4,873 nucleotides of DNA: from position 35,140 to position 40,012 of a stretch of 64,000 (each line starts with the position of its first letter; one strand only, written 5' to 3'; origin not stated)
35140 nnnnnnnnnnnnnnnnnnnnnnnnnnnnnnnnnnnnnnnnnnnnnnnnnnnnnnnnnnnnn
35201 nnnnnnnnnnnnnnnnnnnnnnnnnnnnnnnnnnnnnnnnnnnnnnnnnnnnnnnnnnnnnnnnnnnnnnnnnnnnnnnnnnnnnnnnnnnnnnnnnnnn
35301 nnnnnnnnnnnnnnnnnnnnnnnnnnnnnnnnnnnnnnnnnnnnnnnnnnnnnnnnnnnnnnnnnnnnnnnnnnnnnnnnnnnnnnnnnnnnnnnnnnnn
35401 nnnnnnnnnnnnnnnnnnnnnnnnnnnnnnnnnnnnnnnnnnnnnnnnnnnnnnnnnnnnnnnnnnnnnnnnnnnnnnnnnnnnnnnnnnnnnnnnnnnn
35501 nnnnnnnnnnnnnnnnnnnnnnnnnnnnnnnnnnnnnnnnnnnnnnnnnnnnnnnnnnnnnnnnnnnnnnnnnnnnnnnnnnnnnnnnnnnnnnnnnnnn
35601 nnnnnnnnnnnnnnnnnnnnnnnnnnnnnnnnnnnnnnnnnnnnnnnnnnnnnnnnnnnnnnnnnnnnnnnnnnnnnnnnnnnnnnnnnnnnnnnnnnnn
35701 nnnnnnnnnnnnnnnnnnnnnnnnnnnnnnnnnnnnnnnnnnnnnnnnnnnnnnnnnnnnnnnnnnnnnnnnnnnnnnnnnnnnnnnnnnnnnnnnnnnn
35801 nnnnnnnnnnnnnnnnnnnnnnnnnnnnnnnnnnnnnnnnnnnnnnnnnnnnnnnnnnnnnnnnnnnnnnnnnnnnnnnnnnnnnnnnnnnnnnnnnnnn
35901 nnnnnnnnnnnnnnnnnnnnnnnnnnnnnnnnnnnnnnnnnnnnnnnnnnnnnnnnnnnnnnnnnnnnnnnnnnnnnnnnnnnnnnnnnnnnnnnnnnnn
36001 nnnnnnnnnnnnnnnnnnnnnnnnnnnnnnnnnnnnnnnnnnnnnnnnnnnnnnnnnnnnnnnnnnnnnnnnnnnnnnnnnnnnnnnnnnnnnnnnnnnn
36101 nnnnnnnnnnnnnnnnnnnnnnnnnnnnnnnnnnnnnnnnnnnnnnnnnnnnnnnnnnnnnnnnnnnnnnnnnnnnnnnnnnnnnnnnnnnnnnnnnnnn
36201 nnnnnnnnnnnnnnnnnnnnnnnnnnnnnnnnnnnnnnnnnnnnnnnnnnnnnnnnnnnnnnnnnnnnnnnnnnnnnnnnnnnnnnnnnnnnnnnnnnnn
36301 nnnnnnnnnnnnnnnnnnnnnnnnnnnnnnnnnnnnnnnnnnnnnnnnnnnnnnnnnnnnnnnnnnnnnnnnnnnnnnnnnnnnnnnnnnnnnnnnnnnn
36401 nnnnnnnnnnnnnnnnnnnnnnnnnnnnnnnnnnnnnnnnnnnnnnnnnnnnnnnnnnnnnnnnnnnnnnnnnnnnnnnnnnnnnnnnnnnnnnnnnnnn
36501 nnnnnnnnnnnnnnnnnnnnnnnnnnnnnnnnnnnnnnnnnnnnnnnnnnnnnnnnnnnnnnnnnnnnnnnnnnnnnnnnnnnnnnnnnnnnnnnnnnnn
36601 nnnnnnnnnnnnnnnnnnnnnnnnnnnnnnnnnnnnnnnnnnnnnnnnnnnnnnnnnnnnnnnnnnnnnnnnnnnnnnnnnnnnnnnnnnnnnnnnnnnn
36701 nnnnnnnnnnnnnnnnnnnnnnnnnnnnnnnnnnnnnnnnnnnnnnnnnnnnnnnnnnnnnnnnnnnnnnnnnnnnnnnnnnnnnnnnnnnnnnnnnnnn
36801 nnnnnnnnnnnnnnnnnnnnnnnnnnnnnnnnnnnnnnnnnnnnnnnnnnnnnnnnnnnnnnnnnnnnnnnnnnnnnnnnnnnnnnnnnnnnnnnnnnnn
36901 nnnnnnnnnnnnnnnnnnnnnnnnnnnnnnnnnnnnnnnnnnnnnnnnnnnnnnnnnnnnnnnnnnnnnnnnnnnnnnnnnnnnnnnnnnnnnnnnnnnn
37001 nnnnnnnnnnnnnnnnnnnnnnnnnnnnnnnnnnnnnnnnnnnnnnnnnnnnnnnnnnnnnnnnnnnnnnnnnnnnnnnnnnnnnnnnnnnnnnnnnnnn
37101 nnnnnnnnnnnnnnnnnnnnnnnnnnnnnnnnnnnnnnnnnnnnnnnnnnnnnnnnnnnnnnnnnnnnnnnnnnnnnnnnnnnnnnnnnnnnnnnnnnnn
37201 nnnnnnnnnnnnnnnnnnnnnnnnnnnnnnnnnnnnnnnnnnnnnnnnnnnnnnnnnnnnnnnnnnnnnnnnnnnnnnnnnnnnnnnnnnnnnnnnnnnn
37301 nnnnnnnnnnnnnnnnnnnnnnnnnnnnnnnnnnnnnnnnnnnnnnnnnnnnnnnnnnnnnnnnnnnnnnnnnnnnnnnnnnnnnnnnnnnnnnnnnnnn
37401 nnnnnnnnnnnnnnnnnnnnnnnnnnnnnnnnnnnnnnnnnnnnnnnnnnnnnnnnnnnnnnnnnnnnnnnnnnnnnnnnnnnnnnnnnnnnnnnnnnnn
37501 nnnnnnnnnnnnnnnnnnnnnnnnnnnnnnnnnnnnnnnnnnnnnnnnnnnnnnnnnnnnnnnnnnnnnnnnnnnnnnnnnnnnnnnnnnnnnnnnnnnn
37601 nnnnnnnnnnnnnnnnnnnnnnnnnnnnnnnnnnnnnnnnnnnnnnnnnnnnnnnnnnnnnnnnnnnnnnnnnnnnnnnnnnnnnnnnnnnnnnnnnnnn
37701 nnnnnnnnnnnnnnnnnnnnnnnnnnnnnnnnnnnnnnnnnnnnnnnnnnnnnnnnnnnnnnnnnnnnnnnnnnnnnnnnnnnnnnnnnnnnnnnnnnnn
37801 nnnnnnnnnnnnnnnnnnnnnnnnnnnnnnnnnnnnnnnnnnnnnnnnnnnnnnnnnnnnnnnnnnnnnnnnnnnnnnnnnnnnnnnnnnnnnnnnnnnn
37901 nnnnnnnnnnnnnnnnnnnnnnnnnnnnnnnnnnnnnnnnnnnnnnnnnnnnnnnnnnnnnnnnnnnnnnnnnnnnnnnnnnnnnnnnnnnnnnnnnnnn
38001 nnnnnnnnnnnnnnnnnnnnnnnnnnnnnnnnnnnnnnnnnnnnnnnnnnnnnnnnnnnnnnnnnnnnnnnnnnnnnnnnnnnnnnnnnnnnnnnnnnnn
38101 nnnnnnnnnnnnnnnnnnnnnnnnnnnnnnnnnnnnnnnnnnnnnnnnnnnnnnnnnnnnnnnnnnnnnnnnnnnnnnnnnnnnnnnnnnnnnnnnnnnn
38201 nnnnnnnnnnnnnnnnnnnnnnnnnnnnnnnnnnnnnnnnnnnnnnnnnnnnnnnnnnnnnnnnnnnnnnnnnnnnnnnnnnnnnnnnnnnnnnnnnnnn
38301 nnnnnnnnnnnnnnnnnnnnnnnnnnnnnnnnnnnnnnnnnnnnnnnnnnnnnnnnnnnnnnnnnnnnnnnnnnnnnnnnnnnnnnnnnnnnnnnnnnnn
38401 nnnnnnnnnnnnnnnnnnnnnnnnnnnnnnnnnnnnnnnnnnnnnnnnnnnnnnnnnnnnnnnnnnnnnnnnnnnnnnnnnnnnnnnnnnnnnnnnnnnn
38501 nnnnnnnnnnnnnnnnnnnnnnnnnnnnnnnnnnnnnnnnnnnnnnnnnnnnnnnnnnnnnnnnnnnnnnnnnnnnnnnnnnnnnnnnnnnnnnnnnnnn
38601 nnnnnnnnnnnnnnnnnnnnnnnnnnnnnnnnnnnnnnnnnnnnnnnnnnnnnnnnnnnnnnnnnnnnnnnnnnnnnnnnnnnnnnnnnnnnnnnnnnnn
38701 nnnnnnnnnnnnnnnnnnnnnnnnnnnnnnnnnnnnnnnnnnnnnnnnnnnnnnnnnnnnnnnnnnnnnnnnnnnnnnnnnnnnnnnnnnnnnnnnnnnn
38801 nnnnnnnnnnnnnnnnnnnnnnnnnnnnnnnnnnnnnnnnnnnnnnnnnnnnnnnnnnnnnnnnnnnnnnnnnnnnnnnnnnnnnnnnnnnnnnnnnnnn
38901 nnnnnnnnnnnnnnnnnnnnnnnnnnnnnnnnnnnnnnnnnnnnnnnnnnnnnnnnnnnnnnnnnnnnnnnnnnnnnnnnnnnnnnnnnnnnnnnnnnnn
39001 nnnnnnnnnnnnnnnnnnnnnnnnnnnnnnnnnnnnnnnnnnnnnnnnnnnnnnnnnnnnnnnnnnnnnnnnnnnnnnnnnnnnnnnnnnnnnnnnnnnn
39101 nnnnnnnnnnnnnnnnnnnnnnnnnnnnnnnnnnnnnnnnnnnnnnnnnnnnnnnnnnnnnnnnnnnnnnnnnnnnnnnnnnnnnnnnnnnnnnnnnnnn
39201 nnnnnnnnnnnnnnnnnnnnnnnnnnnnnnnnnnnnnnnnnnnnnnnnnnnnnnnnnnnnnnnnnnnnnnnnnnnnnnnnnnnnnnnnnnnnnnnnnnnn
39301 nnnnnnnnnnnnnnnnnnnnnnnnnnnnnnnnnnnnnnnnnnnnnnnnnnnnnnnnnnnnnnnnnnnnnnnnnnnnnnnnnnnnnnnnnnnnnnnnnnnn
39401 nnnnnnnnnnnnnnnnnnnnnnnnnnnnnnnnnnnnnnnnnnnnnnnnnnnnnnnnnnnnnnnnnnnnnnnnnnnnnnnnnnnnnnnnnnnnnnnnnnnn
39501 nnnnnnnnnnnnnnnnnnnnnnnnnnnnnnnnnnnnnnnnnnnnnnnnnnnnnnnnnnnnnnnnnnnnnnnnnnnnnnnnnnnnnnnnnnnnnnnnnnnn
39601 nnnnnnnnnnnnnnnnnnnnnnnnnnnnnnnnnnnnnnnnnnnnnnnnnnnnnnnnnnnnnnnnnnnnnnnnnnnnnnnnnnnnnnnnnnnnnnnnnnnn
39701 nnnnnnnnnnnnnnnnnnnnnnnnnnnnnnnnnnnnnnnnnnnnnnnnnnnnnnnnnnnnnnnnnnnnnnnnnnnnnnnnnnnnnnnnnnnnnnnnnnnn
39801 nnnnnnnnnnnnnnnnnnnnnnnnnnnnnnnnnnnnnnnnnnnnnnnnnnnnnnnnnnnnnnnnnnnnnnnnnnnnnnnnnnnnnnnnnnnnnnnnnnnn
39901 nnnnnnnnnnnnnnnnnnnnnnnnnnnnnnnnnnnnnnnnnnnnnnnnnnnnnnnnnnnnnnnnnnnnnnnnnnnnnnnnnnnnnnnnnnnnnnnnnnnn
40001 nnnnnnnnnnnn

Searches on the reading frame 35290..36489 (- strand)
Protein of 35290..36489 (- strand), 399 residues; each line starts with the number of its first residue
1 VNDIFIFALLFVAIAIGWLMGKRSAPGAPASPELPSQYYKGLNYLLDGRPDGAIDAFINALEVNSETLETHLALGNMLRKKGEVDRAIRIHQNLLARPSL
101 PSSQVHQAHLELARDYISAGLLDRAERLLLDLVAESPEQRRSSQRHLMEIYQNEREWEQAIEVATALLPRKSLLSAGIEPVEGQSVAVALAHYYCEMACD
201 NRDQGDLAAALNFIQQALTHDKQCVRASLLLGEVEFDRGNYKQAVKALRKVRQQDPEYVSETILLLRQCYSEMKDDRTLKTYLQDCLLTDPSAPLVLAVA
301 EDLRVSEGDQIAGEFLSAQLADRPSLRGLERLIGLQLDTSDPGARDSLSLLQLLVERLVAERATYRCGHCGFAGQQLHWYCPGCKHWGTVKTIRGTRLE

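Call 70: search_protein_families(library=pfam, proteins=[window:35290-36489:-], max_evalue=0.00001)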
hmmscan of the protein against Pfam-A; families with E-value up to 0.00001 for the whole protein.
window:35290-36489:- (399 aa): 12 families
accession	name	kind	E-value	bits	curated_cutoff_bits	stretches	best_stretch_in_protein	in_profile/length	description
PF13432.12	TPR_16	-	3e-17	63.2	32.7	1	196-257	2-63/65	Tetratricopeptide repeat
PF14559.12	TPR_19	-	3e-17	63.1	25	1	203-257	3-57/68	Tetratricopeptide repeat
PF07719.23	TPR_2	-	1.2e-14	53.6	27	0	229-258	5-34/34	Tetratricopeptide repeat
PF13176.12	TPR_7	-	2.9e-13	49.2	27.9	0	70-96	1-27/36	Tetratricopeptide repeat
PF13428.12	TPR_14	-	1.5e-12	47.3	23.5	0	226-258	2-34/44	Tetratricopeptide repeat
PF00515.34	TPR_1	-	4.8e-12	45.6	27.8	0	230-258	6-34/34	Tetratricopeptide repeat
PF13424.12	TPR_12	-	4.3e-09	36.9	30.1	0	39-86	8-56/77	Tetratricopeptide repeat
PF13414.12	TPR_11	-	2.3e-08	34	26.8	0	232-259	1-28/42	TPR repeat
PF18073.7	Zn_ribbon_LapB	-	2.4e-07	30.8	25.7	1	365-391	1-27/28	Rubredoxin metal binding domain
PF23914.1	TPR_CcmH_CycH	-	3.9e-07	30.5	42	0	190-254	86-150/158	Cytochrome c-type biogenesis protein H TPR domain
PF13174.12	TPR_6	-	7.1e-07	29.9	26.3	0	227-257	2-32/33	Tetratricopeptide repeat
PF13181.12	TPR_8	-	3.6e-06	27.1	25.7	0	226-253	2-29/34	Tetratricopeptide repeat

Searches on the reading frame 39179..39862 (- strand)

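Call 70: search_protein_families(library=pfam, proteins=[window:39179-39862:-], max_evalue=0.00001)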
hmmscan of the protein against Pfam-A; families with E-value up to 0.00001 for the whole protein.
window:39179-39862:- (227 aa): 1 family
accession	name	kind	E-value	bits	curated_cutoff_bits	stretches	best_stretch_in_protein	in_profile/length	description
PF02224.24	Cytidylate_kin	-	1.4e-69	234.4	26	1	8-222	1-210/211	Cytidylate kinase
